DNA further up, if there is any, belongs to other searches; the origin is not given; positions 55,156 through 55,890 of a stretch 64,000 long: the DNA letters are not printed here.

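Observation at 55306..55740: PPOX-fold (F420-type) enzyme translationally welded into the cobF-cobL-cobM-cobK operon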

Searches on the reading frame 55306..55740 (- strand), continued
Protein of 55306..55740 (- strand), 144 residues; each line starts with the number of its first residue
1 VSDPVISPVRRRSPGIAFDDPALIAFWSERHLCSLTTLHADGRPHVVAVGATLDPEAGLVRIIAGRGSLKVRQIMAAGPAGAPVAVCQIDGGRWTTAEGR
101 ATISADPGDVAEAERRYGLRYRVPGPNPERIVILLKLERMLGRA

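Call 54: fold_search(model_id=the predicted structure, library=pdb)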
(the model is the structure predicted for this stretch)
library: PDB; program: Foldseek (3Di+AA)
matches with E <= 10: 764; with E <= 0.001: 143
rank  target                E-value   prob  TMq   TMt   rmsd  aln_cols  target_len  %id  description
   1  5jab_B                3.5e-15  1.00  0.79  0.89   1.5       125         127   50  Structure of the biliverdin reductase Rv2074 from Mycobacterium tuberculosis in complex with F420 (released 2016-07-13)
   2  5jab_A                4.2e-15  1.00  0.78  0.83   1.8       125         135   50  Structure of the biliverdin reductase Rv2074 from Mycobacterium tuberculosis in complex with F420 (released 2016-07-13)
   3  5jab_D                9.1e-15  1.00  0.78  0.84   1.8       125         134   50  Structure of the biliverdin reductase Rv2074 from Mycobacterium tuberculosis in complex with F420 (released 2016-07-13)
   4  2asf                  1.5e-14  1.00  0.78  0.90   1.7       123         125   49  Crystal structure of the conserved hypothetical protein Rv2074 from Mycobacterium tuberculosis 1.6 A (released 2005-10-11)
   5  4qvb_B                4.3e-08  1.00  0.66  0.66   3.6       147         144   20  Mycobacterium tuberculosis protein Rv1155 in complex with co-enzyme F420 (released 2015-02-25)
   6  1rfe                  6.2e-08  1.00  0.73  0.66   3.5       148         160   19  Crystal structure of conserved hypothetical protein Rv2991 from Mycobacterium tuberculosis (released 2004-12-28)
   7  3f7e_B                1.0e-07  1.00  0.63  0.71   2.9       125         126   22  MSMEG_3380 F420 Reductase (released 2009-10-20)
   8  3f7e_A                1.6e-07  1.00  0.61  0.68   3.5       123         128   22  MSMEG_3380 F420 Reductase (released 2009-10-20)
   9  4qvb_A                2.4e-07  1.00  0.64  0.66   3.9       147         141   20  Mycobacterium tuberculosis protein Rv1155 in complex with co-enzyme F420 (released 2015-02-25)
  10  1w9a_A                2.4e-07  1.00  0.63  0.63   3.8       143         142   21  Crystal structure of Rv1155 from Mycobacterium tuberculosis (released 2005-01-06)
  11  2hti                  4.5e-07  1.00  0.71  0.80   2.7       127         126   13  CRYSTAL STRUCTURE OF A FLAVIN-NUCLEOTIDE-BINDING PROTEIN (BH_0577) FROM BACILLUS HALODURANS AT 2.50 A RESOLUTION (released 2006-08-01)
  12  1xxo_A                4.5e-07  1.00  0.62  0.63   3.9       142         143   20  X-ray crystal structure of mycobacterium tuberculosis pyridoxine 5'-phosphate oxidase at 1.8 a resolution (released 2004-11-16)
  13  2re7                  5.7e-07  1.00  0.70  0.76   4.1       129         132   11  Crystal structure of a pyridoxamine 5'-phosphate oxidase related protein (psyc_0186) from psychrobacter arcticus 273-4 a (released 2007-10-09)
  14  3dnh_A                7.7e-07  1.00  0.67  0.44   8.4       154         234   23  The crystal structure of the protein Atu2129 (unknown function) from Agrobacterium tumefaciens str. C58 (released 2008-09-02)
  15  2i02_B                1.2e-06  1.00  0.64  0.66   4.8       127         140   14  CRYSTAL STRUCTURE OF a pyridoxamine 5'-phosphate oxidase-like family protein (NPUN_R6570) FROM NOSTOC PUNCTIFORME PCC  (released 2006-08-29)
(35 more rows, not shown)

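Call 62: search_protein_families(library=ncbifam, proteins=[window:55309-55740:-, P0013, L001:8001-8363:+, L003:7911-8381:+], max_evalue=0.01)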
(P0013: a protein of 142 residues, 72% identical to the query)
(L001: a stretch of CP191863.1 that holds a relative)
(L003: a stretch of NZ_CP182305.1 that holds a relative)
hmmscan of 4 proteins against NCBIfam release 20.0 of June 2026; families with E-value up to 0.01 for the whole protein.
window:55309-55740:- (144 aa): 3 families
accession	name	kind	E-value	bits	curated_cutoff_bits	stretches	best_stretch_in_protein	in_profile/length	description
TIGR03618.1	Rv1155_F420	subfamily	3.1e-18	66.2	79.05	1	25-141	3-126/127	TIGR03618 family F420-dependent PPOX class oxidoreductase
TIGR03666.1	Rv2061_F420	subfamily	0.002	17.8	84.9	1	30-119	12-101/132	PPOX class F420-dependent oxidoreductase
TIGR03668.1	Rv0121_F420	hypoth_equivalog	0.0023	18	119.15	0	25-50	7-32/141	TIGR03668 family PPOX class F420-dependent oxidoreductase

P0013 (142 aa): 5 families
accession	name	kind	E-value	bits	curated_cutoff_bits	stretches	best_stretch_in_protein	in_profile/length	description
TIGR03618.1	Rv1155_F420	subfamily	6e-22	78.2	79.05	1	22-139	2-126/127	TIGR03618 family F420-dependent PPOX class oxidoreductase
TIGR03668.1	Rv0121_F420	hypoth_equivalog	1.2e-06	28.6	119.15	1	20-52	4-36/141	TIGR03668 family PPOX class F420-dependent oxidoreductase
TIGR03666.1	Rv2061_F420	subfamily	2.3e-05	24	84.9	1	28-113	12-93/132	PPOX class F420-dependent oxidoreductase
TIGR04023.1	PPOX_MSMEG_5819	subfamily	0.00023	21.1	85.6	1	22-66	6-50/115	PPOX class F420-dependent oxidoreductase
TIGR03667.1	Rv3369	hypoth_equivalog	0.0077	16.2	125.3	0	25-121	11-103/130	TIGR03667 family PPOX class F420-dependent oxidoreductase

L001:8001-8363:+ (120 aa): 5 families
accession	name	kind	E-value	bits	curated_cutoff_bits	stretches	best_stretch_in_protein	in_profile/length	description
TIGR03618.1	Rv1155_F420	subfamily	1.1e-22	80.6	79.05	1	1-118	3-127/127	TIGR03618 family F420-dependent PPOX class oxidoreductase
TIGR03668.1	Rv0121_F420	hypoth_equivalog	1.8e-06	28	119.15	1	2-34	8-43/141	TIGR03668 family PPOX class F420-dependent oxidoreductase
TIGR03667.1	Rv3369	hypoth_equivalog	5.6e-06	26.3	125.3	1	7-99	15-103/130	TIGR03667 family PPOX class F420-dependent oxidoreductase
TIGR04023.1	PPOX_MSMEG_5819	subfamily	0.00011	22.1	85.6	1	3-52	9-60/115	PPOX class F420-dependent oxidoreductase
TIGR03666.1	Rv2061_F420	subfamily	0.00014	21.5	84.9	1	7-97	13-99/132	PPOX class F420-dependent oxidoreductase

L003:7911-8381:+ (156 aa): 5 families
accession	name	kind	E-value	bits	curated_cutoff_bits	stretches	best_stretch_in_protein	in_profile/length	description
TIGR03618.1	Rv1155_F420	subfamily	7.4e-24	84.4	79.05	1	36-152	3-125/127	TIGR03618 family F420-dependent PPOX class oxidoreductase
TIGR03668.1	Rv0121_F420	hypoth_equivalog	1.5e-05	25.1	119.15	1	37-149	8-134/141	TIGR03668 family PPOX class F420-dependent oxidoreductase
TIGR04023.1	PPOX_MSMEG_5819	subfamily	2.7e-05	24.1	85.6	1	34-87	5-60/115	PPOX class F420-dependent oxidoreductase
TIGR03667.1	Rv3369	hypoth_equivalog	6e-05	23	125.3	1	42-132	15-101/130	TIGR03667 family PPOX class F420-dependent oxidoreductase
TIGR03666.1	Rv2061_F420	subfamily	0.0002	21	84.9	1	39-127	10-97/132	PPOX class F420-dependent oxidoreductase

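Call 64: find_encoding_contigs(protein=P0108, flank=6000, max_places=1)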
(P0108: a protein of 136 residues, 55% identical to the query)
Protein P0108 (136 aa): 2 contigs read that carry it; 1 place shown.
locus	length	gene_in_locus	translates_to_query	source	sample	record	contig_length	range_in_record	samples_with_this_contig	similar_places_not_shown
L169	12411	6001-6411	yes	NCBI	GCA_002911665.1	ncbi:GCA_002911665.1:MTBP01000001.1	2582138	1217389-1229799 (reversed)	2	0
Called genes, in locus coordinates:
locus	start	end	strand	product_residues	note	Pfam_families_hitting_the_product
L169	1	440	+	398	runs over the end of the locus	PF25906:PucR-like_N, PF14361:RsbRD_N, PF13556:HTH_30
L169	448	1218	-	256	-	PF13622:4HBT_3, PF20789:4HBT_3C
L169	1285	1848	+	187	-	PF22075:DUF6939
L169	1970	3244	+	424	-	PF17964:Big_10, PF03734:YkuD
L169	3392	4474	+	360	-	PF00022:Actin (faint), PF06723:MreB_Mbl, PF00012:HSP70 (weak), PF14450:FtsA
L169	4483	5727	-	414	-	PF07690:MFS_1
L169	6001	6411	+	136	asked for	PF01243:PNPOx_N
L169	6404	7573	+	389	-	PF00590:TP_methylase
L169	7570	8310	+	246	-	PF00590:TP_methylase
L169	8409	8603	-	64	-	-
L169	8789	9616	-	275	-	-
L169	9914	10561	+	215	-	-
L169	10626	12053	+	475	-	-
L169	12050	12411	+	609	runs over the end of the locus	PF04851:ResIII (faint), PF00176:SNF2-rel_dom, PF00271:Helicase_C (weak)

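Call 65: find_encoding_contigs(protein=P0104, flank=6000, max_places=1)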
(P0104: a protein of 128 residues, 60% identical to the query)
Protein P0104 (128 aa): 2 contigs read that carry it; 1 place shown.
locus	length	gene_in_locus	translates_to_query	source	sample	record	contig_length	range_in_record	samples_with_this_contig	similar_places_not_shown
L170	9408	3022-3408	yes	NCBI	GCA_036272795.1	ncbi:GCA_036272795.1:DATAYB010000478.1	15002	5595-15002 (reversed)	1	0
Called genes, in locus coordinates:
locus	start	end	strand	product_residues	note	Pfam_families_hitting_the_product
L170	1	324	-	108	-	?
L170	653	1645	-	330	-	PF12802:MarR_2, PF01047:MarR (weak), PF13302:Acetyltransf_3 (faint), PF00583:Acetyltransf_1, PF13673:Acetyltransf_10, PF13508:Acetyltransf_7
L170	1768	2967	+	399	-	PF00067:p450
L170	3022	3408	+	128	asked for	PF01243:PNPOx_N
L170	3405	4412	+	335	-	PF00248:Aldo_ket_red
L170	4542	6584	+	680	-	PF06609:TRI12, PF00083:Sugar_tr, PF07690:MFS_1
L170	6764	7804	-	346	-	PF00814:TsaD, PF22521:HypF_C_2 (weak)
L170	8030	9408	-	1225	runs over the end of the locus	PF02514:CobN-Mg_chel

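Call 67: search_protein_representatives(alignment_id=A1)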
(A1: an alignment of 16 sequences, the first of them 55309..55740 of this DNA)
Query: 16 sequences, 138 profile positions. Proteins with E-value up to 0.001 (for the whole library): 800; up to 1e-10: 420; up to 1e-30: 63. The best 150 are listed.
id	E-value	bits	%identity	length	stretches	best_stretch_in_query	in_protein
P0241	6.4e-54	197.7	-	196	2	66-137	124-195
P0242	1.6e-52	193.1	-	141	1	14-138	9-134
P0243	3.7e-52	192.0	-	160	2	67-136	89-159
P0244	2.5e-51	189.3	-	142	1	14-136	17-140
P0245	3.6e-51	188.8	-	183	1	11-136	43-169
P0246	5.2e-51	188.3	-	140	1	15-137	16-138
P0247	1.2e-45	170.9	-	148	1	3-137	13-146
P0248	3.8e-45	169.3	-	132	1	15-137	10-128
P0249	1.4e-43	164.2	-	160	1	24-137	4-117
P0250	2.7e-43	163.3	-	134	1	18-138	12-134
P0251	3.4e-43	162.9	-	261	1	12-137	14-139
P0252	3.8e-43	162.8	-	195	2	50-136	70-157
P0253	5.4e-43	162.3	-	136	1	12-137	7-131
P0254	6.2e-43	162.1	-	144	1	14-137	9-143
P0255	1.2e-42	161.2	-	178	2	51-136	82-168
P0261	2.3e-40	153.8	-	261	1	15-137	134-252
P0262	5.9e-40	152.5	-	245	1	15-137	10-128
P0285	9.0e-34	132.4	-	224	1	12-101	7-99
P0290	3.9e-33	130.4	-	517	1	17-136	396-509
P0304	1.8e-30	121.7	-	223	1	21-137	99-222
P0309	1.5e-29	118.7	-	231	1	34-122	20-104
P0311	1.5e-29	118.7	-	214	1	37-137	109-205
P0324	5.0e-28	113.8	-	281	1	12-137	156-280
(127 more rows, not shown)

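Call 68: search_protein_families(library=pfam, proteins=[P0290, P0251, P0261, P0262, P0324, P0285, P0304, P0311, P0309, P0241], max_evalue=0.001)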
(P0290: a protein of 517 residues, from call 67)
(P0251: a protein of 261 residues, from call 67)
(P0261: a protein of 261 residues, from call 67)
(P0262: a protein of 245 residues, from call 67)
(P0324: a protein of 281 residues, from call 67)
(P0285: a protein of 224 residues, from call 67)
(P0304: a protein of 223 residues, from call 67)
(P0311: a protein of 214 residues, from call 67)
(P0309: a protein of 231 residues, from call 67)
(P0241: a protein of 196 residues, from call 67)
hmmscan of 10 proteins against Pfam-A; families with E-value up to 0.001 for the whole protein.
P0290 (517 aa): 3 families
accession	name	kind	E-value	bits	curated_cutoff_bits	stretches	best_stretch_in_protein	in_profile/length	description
PF10282.15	Lactonase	-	1.2e-44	153.4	21.7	1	11-364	2-343/344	Lactonase, 7-bladed beta-propeller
PF01243.27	PNPOx_N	-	2e-21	77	28.1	1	392-507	1-116/120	Pyridoxamine 5'-phosphate oxidase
PF12900.13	Pyridox_ox_2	-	0.00017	22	27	1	402-505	11-134/140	Pyridoxamine 5'-phosphate oxidase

P0251 (261 aa): 3 families
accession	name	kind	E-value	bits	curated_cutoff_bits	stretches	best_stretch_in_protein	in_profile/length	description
PF01243.27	PNPOx_N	-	1.3e-13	51.8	28.1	1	17-133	3-113/120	Pyridoxamine 5'-phosphate oxidase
PF12680.13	SnoaL_2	-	9.4e-11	42.7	27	1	149-249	1-101/102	SnoaL-like domain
PF16242.11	Pyrid_ox_like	-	2.1e-08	34.2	28.8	1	26-108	13-93/149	Pyridoxamine 5'-phosphate oxidase like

P0261 (261 aa): 1 family
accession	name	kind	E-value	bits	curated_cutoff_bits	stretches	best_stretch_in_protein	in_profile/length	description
PF01243.27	PNPOx_N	-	1e-15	58.6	28.1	1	135-250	4-117/120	Pyridoxamine 5'-phosphate oxidase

P0262 (245 aa): 1 family
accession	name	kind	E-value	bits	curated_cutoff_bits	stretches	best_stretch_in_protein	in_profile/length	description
PF01243.27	PNPOx_N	-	5.2e-14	53.1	28.1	1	11-126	4-117/120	Pyridoxamine 5'-phosphate oxidase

P0324 (281 aa): 3 families
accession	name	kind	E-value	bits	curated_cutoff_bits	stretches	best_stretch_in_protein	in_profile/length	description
PF01243.27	PNPOx_N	-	1e-08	36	28.1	1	158-275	2-114/120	Pyridoxamine 5'-phosphate oxidase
PF16242.11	Pyrid_ox_like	-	1e-06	28.8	28.8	1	161-246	6-91/149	Pyridoxamine 5'-phosphate oxidase like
PF12900.13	Pyridox_ox_2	-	2.1e-06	28.2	27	1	160-263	4-113/140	Pyridoxamine 5'-phosphate oxidase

P0285 (224 aa): 1 family
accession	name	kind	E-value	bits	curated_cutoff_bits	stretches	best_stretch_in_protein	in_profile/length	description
PF01243.27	PNPOx_N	-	5.9e-10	40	28.1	1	9-105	2-85/120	Pyridoxamine 5'-phosphate oxidase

P0304 (223 aa): 2 families
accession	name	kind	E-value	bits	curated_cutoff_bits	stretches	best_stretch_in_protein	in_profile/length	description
PF00330.25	Aconitase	-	1.4e-17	64.3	28.7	1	51-126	394-463/463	Aconitase family (aconitate hydratase)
PF01243.27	PNPOx_N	-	0.00022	22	28.1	1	137-220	39-117/120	Pyridoxamine 5'-phosphate oxidase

P0311 (214 aa): 2 families
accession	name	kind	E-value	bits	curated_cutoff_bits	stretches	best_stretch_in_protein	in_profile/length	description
PF00012.26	HSP70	-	7.2e-35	120.7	20.6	1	4-105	1-103/599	Hsp70 protein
PF01243.27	PNPOx_N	-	1.1e-07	32.7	28.1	1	109-203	25-117/120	Pyridoxamine 5'-phosphate oxidase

P0309 (231 aa): 2 families
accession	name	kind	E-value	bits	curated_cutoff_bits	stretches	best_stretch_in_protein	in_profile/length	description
PF00293.34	NUDIX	-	3.7e-17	63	21.1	1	152-219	4-74/134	NUDIX domain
PF01243.27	PNPOx_N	-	1e-09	39.2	28.1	1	19-101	21-97/120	Pyridoxamine 5'-phosphate oxidase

P0241 (196 aa): 1 family
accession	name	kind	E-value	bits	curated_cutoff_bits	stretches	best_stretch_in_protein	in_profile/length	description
PF01243.27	PNPOx_N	-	8.5e-13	49.2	28.1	1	11-193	4-117/120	Pyridoxamine 5'-phosphate oxidase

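Call 74: find_encoding_contigs(protein=P0072, flank=5000, max_places=1)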
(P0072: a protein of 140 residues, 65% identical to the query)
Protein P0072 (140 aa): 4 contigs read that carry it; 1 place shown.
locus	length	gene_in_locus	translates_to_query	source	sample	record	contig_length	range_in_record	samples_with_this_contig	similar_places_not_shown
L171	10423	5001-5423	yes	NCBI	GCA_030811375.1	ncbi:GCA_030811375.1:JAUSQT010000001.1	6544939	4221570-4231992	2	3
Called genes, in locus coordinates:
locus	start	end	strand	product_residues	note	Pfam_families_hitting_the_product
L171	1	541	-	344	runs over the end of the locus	PF00480:ROK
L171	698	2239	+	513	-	PF08811:DUF1800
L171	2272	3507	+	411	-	PF07394:DUF1501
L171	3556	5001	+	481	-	PF10009:DUF2252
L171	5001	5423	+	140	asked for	PF01243:PNPOx_N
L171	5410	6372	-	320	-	-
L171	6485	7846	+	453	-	PF01757:Acyl_transf_3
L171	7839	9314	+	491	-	PF00990:GGDEF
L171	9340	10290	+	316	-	PF02678:Pirin, PF05726:Pirin_C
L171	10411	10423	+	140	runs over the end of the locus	-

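Call 75: find_encoding_contigs(protein=P0095, flank=5000, max_places=1)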
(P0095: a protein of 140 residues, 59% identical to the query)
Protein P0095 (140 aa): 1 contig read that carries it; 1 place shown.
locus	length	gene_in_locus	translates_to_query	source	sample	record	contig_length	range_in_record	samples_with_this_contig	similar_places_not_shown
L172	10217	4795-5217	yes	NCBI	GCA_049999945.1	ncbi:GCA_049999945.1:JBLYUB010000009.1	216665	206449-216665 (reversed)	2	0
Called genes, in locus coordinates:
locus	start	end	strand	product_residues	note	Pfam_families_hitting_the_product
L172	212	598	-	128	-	PF01337:Barstar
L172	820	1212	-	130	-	PF00545:Ribonuclease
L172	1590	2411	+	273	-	PF01370:Epimerase (faint), PF05368:NmrA, PF13460:NAD_binding_10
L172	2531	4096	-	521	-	PF01145:Band_7, PF15975:Flot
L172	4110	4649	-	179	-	-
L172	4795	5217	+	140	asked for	PF01243:PNPOx_N, PF12900:Pyridox_ox_2 (weak), PF16242:Pyrid_ox_like (weak)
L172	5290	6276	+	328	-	PF00356:LacI, PF00532:Peripla_BP_1, PF13377:Peripla_BP_3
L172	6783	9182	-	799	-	PF14498:Glyco_hyd_65N_2, PF22124:Glyco_hydro_95_cat, PF21307:Glyco_hydro_95_C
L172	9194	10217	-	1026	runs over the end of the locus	-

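Call 76: find_encoding_contigs(protein=P0103, flank=5000, max_places=1)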
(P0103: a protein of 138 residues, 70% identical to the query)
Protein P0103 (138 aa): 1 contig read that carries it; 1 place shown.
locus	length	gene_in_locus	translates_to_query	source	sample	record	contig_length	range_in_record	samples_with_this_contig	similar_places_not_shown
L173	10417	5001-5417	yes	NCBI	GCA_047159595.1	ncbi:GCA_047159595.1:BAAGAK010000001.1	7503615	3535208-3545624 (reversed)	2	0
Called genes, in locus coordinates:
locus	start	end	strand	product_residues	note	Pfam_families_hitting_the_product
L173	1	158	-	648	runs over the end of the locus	PF04151:PPC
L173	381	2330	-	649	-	PF04151:PPC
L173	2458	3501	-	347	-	PF00480:ROK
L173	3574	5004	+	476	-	PF10009:DUF2252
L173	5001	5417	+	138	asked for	PF01243:PNPOx_N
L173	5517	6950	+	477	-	PF01757:Acyl_transf_3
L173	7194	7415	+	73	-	-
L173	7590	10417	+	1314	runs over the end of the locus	PF13424:TPR_12 (faint)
